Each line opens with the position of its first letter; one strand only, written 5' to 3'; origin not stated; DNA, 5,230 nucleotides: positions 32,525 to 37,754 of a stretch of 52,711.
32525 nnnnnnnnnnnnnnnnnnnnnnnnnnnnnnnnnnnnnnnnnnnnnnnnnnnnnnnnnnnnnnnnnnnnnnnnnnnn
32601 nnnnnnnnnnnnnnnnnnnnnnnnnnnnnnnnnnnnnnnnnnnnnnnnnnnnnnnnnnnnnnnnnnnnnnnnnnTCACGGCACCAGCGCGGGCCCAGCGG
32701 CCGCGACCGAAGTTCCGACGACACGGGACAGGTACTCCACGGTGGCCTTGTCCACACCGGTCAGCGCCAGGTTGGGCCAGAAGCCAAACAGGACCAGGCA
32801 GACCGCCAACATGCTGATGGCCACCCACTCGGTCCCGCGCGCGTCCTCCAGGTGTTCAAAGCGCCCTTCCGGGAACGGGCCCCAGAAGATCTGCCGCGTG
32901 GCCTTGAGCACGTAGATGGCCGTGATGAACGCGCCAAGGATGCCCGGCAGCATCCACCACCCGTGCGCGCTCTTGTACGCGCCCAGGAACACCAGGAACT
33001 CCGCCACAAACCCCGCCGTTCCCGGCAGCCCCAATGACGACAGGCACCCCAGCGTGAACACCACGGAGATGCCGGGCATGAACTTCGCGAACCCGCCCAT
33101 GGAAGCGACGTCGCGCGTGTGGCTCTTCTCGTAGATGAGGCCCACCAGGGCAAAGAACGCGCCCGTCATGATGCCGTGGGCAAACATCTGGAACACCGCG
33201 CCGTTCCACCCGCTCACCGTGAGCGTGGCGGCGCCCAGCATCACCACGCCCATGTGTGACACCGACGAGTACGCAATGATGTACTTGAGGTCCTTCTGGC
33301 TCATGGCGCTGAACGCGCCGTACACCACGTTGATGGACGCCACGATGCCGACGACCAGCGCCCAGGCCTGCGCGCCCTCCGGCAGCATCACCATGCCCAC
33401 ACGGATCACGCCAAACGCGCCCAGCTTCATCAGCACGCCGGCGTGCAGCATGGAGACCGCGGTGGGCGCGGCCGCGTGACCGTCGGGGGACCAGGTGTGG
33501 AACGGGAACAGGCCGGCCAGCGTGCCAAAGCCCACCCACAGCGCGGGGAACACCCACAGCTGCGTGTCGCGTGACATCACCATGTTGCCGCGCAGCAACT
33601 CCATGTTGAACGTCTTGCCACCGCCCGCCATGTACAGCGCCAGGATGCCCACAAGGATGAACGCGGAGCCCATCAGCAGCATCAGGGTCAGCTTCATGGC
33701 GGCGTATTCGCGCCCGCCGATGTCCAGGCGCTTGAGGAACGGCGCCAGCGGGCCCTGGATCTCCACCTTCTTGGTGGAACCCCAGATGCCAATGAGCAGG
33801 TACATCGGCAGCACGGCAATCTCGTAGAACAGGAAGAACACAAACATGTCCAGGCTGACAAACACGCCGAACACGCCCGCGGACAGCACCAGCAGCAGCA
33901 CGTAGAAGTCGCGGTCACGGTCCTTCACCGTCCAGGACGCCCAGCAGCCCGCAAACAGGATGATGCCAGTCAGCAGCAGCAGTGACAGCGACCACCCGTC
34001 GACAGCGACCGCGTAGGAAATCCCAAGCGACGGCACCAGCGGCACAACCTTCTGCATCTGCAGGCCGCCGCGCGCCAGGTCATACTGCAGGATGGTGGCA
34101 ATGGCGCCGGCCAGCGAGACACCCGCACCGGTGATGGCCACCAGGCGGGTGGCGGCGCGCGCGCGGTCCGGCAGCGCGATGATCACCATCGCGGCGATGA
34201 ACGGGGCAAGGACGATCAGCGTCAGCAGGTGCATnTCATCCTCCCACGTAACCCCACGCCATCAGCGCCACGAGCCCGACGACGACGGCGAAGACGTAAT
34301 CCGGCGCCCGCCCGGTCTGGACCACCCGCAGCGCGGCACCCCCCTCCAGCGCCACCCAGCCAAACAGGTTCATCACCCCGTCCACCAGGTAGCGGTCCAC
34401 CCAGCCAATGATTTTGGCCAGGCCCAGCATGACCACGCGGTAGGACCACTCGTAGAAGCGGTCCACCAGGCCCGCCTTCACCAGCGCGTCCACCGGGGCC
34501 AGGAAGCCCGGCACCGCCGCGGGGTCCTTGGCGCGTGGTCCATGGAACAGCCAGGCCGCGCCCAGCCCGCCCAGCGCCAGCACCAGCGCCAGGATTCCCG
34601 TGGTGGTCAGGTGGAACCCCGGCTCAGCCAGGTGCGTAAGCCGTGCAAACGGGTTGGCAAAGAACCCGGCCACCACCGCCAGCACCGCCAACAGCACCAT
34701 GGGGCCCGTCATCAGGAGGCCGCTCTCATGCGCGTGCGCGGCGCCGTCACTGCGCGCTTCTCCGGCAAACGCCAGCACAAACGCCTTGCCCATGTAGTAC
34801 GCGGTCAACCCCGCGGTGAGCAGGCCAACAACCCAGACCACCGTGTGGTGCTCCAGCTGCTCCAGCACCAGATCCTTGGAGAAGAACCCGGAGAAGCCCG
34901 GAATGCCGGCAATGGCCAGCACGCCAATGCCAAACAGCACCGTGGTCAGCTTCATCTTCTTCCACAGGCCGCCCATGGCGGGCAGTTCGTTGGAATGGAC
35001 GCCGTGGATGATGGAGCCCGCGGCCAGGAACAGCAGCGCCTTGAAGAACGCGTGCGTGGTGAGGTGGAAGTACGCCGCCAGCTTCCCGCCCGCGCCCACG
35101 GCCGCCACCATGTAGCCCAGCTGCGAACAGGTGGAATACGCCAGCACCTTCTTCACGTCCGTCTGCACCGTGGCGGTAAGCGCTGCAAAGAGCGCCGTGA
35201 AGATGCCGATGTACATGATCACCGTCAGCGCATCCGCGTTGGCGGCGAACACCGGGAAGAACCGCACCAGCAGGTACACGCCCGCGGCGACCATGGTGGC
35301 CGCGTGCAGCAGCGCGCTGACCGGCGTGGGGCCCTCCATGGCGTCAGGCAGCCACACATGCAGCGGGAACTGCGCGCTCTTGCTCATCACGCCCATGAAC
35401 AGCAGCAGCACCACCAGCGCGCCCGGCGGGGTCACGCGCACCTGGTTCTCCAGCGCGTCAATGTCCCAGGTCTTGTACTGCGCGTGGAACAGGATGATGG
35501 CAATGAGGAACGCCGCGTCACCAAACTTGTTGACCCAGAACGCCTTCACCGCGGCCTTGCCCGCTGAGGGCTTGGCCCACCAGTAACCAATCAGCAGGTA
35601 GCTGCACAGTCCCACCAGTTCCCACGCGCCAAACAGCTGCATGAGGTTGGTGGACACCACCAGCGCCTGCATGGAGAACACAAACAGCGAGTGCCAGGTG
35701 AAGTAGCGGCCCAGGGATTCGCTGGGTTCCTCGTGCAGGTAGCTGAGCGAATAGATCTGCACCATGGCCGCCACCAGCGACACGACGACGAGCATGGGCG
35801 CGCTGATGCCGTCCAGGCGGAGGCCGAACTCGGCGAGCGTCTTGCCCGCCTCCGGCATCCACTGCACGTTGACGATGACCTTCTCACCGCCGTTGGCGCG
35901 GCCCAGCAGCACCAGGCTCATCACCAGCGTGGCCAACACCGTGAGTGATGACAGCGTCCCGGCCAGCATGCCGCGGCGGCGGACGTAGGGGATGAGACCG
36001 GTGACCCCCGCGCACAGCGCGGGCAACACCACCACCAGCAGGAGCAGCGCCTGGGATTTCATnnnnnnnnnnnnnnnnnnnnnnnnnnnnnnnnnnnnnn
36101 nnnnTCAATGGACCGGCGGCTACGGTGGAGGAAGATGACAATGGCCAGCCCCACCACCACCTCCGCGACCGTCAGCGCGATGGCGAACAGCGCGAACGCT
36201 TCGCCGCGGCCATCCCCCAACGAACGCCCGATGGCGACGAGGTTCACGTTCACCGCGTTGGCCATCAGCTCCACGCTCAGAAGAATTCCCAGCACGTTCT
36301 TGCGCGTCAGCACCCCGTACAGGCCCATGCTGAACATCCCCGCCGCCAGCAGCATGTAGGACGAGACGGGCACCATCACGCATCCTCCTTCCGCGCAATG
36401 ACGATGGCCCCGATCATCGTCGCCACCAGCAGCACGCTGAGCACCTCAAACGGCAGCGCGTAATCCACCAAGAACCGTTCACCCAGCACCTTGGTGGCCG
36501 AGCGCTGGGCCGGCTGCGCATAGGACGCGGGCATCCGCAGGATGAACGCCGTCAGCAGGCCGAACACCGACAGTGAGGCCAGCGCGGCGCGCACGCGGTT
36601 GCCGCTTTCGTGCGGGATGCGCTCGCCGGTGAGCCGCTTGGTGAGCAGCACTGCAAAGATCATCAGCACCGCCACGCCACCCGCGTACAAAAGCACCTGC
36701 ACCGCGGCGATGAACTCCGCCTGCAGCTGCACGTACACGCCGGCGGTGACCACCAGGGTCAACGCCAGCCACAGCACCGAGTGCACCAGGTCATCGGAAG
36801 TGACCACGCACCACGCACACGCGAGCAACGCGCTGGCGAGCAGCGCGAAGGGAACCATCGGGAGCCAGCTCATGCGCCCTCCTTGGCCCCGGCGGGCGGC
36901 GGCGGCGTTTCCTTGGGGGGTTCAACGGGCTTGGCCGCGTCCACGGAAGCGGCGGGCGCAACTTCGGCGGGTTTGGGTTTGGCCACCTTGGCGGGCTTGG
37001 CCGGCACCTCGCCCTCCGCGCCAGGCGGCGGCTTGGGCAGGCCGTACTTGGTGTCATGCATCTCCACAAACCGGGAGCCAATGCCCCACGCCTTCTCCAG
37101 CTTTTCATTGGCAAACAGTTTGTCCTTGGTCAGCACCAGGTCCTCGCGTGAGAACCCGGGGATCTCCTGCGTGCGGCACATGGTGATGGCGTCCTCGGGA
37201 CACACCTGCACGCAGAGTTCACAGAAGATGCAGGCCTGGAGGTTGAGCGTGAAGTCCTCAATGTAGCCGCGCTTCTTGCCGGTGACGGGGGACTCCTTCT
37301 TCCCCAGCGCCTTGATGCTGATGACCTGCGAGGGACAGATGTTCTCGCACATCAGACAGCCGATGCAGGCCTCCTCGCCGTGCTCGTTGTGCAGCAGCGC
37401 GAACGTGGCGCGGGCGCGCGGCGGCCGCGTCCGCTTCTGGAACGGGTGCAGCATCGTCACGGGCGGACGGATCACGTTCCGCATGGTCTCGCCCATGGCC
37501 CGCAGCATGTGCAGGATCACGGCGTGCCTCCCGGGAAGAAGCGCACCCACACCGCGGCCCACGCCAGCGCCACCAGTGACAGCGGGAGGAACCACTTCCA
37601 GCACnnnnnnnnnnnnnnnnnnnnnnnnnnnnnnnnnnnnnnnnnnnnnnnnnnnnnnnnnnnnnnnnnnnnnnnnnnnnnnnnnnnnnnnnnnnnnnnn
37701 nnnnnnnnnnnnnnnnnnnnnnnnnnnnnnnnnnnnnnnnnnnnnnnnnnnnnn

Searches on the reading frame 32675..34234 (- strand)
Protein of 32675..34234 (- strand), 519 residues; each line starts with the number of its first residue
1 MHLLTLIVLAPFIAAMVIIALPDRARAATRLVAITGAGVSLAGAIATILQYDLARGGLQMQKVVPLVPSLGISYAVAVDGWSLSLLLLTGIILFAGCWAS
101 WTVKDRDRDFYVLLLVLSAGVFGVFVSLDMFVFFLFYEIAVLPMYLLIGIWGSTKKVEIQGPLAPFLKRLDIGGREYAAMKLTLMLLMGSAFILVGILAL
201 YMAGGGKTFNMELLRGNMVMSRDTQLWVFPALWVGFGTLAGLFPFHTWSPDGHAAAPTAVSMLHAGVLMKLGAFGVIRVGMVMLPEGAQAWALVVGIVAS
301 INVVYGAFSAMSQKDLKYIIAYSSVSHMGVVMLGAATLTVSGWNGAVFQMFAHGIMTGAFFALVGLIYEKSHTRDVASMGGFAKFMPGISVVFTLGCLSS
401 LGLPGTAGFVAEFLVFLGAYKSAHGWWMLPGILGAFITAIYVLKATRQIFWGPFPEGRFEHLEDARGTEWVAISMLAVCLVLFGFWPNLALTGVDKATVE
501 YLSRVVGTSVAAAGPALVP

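Call 56: search_protein_families(library=pfam, proteins=[window:32675-34234:-], max_evalue=0.001)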
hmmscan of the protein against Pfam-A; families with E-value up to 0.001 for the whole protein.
window:32675-34234:- (519 aa): 1 family
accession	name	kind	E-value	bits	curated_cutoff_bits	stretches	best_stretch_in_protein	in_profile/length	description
PF00361.26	Proton_antipo_M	-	1.7e-61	208.5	21.5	1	127-438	1-294/294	NADH:quinone oxidoreductase/Mrp antiporter, TM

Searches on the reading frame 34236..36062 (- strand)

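Call 56: search_protein_families(library=pfam, proteins=[window:34236-36062:-], max_evalue=0.001)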
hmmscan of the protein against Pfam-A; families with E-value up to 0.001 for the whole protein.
window:34236-36062:- (608 aa): 2 families
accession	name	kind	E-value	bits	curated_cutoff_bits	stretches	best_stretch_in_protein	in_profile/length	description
PF00361.26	Proton_antipo_M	-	5.1e-79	266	21.5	1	137-417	1-291/294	NADH:quinone oxidoreductase/Mrp antiporter, TM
PF00662.26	Proton_antipo_N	-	1.2e-12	47.9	24.5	1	68-121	1-51/51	NADH-Ubiquinone oxidoreductase (complex I), chain 5 N-terminus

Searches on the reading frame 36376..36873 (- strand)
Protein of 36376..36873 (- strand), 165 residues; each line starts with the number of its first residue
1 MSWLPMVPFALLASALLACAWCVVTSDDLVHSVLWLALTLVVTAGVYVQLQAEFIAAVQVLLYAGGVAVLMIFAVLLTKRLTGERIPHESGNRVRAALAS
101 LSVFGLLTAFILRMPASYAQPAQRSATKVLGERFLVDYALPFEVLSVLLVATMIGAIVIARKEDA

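Call 56: search_protein_families(library=pfam, proteins=[window:36376-36873:-], max_evalue=0.001)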
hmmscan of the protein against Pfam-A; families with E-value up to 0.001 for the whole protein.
window:36376-36873:- (165 aa): 1 family
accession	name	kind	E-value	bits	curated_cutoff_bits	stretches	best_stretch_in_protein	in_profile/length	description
PF00499.25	Oxidored_q3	-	1.8e-35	122.2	33.2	1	20-159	2-146/146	NADH-ubiquinone/plastoquinone oxidoreductase chain 6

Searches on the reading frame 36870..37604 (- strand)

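Call 56: search_protein_families(library=pfam, proteins=[window:36870-37604:-], max_evalue=0.001)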
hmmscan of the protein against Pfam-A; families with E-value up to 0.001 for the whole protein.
window:36870-37604:- (244 aa): 13 families
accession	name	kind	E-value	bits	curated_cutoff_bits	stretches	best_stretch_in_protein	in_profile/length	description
PF00037.32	Fer4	-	1.9e-12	46.9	21.1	2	121-141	4-24/24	4Fe-4S binding domain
PF12838.12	Fer4_7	-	2.2e-11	44.5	27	1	80-139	2-52/52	4Fe-4S dicluster domain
PF13187.11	Fer4_9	-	9.5e-11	42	27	1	79-140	1-52/52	4Fe-4S dicluster domain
PF14697.11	Fer4_21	-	2.8e-09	37.4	35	1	120-142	36-59/59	4Fe-4S dicluster domain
PF12837.12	Fer4_6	-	2.7e-07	30.7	25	1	77-95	6-24/24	4Fe-4S binding domain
PF13237.11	Fer4_10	-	4.3e-07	30.2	25.5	1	77-136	6-53/53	4Fe-4S dicluster domain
PF12797.12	Fer4_2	-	7.7e-06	26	24.5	0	77-92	7-22/22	4Fe-4S binding domain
PF13484.11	Fer4_16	-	1.9e-05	25.8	30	1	80-136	2-64/66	4Fe-4S double cluster binding domain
PF12798.12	Fer4_3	-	3.1e-05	24.9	27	0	125-139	1-15/15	4Fe-4S binding domain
PF13183.11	Fer4_8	-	3.2e-05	24.8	27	1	78-138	3-67/68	4Fe-4S dicluster domain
PF13534.11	Fer4_17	-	5e-05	24.2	22.2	0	73-94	39-60/61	4Fe-4S dicluster domain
PF25160.1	LdpA_Fe-S-bd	-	6.6e-05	23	27.6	0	73-97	21-45/49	LdpA Fe-S cluster-binding domain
PF12800.12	Fer4_4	-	0.00015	22.2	24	0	78-91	2-15/17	4Fe-4S binding domain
